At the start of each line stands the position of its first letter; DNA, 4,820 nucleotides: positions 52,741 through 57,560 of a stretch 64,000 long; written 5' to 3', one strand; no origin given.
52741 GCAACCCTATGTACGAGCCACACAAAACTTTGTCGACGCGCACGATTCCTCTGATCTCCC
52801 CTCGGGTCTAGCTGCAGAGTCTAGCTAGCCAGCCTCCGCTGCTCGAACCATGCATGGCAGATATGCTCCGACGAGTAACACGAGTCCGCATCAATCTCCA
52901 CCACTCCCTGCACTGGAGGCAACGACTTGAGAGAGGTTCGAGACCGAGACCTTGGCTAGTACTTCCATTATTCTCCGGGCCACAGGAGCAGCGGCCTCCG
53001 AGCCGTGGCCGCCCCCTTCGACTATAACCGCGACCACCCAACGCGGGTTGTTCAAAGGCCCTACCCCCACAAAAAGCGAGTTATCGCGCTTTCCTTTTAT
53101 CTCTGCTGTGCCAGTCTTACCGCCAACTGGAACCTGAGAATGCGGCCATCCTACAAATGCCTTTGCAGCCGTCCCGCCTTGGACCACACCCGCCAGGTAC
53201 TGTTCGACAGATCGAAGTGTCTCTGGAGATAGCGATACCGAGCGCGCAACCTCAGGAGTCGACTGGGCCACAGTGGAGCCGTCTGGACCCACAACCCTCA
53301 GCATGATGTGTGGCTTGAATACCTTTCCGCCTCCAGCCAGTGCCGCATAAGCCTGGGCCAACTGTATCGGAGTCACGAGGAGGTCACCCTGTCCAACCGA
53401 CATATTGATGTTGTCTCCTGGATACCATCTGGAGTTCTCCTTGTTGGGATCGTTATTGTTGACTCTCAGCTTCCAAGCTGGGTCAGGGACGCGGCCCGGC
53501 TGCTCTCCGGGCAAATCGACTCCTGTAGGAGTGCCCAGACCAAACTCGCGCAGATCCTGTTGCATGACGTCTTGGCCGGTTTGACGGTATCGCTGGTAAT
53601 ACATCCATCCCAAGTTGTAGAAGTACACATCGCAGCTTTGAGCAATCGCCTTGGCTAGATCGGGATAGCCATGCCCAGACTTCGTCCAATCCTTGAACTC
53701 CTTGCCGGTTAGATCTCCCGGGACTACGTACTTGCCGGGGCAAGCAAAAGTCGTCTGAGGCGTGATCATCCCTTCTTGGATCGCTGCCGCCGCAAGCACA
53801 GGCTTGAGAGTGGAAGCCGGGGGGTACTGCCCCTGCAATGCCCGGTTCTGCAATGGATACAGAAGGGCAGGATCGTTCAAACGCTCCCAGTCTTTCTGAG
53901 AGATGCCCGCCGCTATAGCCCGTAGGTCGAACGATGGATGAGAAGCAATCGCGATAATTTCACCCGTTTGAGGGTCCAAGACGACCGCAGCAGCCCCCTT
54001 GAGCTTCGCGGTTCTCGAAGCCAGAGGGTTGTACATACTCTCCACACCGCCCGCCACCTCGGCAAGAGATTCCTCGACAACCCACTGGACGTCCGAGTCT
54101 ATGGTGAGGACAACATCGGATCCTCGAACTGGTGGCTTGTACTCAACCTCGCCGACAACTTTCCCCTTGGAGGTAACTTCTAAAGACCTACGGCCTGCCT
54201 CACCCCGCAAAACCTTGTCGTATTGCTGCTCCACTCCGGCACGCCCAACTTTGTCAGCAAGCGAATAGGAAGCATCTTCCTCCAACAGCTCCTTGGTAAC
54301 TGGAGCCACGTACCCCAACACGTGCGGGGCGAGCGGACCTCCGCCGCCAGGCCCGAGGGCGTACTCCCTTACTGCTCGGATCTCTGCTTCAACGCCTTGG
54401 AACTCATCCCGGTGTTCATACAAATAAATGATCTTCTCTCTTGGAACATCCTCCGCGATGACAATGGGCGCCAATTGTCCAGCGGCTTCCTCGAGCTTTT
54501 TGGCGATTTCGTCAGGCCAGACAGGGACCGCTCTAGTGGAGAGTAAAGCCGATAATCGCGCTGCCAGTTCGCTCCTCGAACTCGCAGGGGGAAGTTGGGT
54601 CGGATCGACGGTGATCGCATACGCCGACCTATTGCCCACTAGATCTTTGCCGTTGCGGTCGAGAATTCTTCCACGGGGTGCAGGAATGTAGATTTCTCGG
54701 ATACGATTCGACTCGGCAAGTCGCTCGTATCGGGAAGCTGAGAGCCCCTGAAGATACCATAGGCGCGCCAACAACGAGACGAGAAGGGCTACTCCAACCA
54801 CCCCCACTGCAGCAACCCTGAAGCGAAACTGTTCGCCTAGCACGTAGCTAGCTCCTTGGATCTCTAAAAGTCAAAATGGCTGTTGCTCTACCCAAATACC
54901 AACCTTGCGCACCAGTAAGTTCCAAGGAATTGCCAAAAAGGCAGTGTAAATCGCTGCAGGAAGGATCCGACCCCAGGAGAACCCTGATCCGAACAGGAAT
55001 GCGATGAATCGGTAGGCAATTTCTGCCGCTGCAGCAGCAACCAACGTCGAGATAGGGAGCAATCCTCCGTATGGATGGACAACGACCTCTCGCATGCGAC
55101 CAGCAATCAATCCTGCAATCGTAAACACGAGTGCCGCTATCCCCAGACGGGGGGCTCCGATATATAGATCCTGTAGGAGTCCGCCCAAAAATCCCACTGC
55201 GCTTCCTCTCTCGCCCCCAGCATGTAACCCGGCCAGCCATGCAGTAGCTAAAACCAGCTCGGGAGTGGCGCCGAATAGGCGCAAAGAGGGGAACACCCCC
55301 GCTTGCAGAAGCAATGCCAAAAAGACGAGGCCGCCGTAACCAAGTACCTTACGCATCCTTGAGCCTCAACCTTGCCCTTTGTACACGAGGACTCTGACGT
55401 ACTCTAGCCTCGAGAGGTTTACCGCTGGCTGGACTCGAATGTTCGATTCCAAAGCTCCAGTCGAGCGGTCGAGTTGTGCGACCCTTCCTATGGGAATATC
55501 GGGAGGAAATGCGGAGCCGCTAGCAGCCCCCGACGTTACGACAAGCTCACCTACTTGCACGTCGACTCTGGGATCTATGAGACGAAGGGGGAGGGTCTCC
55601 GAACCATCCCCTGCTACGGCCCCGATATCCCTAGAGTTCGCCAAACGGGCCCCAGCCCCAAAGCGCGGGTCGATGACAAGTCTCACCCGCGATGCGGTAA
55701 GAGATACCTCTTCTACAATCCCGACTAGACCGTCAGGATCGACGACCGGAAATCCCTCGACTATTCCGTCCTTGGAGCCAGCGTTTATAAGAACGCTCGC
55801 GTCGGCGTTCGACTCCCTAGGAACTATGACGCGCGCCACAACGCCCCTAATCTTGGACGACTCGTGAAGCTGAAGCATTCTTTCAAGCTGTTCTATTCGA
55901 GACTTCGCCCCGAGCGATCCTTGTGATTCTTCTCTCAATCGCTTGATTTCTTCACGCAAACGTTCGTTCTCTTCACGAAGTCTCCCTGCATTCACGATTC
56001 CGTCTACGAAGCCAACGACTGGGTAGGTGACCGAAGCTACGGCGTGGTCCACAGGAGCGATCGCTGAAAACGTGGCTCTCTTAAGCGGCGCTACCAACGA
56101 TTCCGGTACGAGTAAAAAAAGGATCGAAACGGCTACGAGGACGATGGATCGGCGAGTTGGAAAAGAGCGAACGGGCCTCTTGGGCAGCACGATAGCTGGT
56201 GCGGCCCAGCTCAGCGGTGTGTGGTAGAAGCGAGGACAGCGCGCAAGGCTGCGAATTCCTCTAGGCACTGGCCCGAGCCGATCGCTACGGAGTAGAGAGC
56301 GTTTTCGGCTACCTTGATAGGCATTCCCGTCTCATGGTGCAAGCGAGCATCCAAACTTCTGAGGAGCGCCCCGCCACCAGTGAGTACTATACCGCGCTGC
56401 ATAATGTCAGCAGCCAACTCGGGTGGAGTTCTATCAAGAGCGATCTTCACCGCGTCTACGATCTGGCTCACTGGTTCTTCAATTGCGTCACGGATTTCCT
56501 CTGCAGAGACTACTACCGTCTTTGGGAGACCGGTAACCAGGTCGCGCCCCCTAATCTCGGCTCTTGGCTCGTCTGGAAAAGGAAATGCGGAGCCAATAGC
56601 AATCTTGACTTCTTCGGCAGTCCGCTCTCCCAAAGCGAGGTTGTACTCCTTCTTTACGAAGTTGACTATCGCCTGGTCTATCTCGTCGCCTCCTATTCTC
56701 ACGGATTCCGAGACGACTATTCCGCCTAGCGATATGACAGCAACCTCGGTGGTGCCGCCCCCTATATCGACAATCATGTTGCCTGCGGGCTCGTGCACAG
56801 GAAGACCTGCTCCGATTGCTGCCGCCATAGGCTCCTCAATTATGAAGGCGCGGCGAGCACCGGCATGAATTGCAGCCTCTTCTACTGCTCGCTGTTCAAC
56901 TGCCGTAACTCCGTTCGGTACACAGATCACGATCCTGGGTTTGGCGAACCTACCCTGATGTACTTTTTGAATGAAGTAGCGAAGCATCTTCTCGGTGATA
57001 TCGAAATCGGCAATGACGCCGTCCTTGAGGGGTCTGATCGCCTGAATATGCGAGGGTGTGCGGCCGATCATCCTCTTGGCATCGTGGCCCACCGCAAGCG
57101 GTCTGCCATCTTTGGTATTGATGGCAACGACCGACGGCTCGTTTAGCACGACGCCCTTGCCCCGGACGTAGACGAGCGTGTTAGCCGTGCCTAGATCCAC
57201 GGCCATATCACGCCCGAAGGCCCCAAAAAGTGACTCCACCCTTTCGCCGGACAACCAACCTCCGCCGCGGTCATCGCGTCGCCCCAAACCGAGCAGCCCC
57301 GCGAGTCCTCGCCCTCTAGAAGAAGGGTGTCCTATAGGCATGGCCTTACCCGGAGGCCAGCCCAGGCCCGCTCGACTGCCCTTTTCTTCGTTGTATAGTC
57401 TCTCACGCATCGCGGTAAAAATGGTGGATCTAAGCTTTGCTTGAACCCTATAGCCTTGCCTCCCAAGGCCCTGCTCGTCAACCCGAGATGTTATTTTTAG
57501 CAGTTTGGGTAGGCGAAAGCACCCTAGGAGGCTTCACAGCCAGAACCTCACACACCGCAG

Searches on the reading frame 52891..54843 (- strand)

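Call 62: search_protein_families(library=pfam, proteins=[window:52891-54843:-], max_evalue=0.0001)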
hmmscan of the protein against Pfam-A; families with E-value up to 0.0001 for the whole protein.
window:52891-54843:- (650 aa): 2 families
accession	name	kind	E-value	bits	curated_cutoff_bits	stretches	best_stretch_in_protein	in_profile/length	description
PF00905.27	Transpeptidase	-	1.1e-67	228.8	22.1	1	285-627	2-299/299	Penicillin binding protein transpeptidase domain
PF03717.20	PBP_dimer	-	1.1e-39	137.2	24.4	1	53-233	2-179/180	Penicillin-binding Protein dimerisation domain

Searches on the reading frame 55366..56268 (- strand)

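Call 62: search_protein_families(library=pfam, proteins=[window:55366-56268:-], max_evalue=0.0001)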
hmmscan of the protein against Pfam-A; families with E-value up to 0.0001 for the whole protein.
window:55366-56268:- (300 aa): 1 family
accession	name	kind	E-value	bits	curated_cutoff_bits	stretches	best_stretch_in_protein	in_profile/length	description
PF04085.20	MreC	-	5.2e-38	130.6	28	1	147-294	1-146/147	Rod shape-determining protein MreC, barrel core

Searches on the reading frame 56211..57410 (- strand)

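Call 62: search_protein_families(library=pfam, proteins=[window:56211-57410:-], max_evalue=0.0001)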
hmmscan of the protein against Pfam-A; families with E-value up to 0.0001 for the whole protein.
window:56211-57410:- (399 aa): 6 families
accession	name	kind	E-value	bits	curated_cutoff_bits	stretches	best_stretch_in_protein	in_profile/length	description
PF06723.19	MreB_Mbl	-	9.2e-149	495.1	27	1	67-389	2-325/327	MreB/Mbl protein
PF00022.25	Actin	-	1.6e-12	47.2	27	1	92-254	31-189/410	Actin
PF00012.26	HSP70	-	1.6e-11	43.6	20.6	1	160-257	136-239/599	Hsp70 protein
PF14450.12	FtsA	-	2.3e-10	41.3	31.8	1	213-377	2-126/127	Cell division protein FtsA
PF11104.14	PilM_2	-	3.4e-05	23.4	27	0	212-257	183-228/340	Type IV pilus assembly protein PilM;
PF25216.1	Volactin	-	6.3e-05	23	35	0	95-249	49-206/321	Volactin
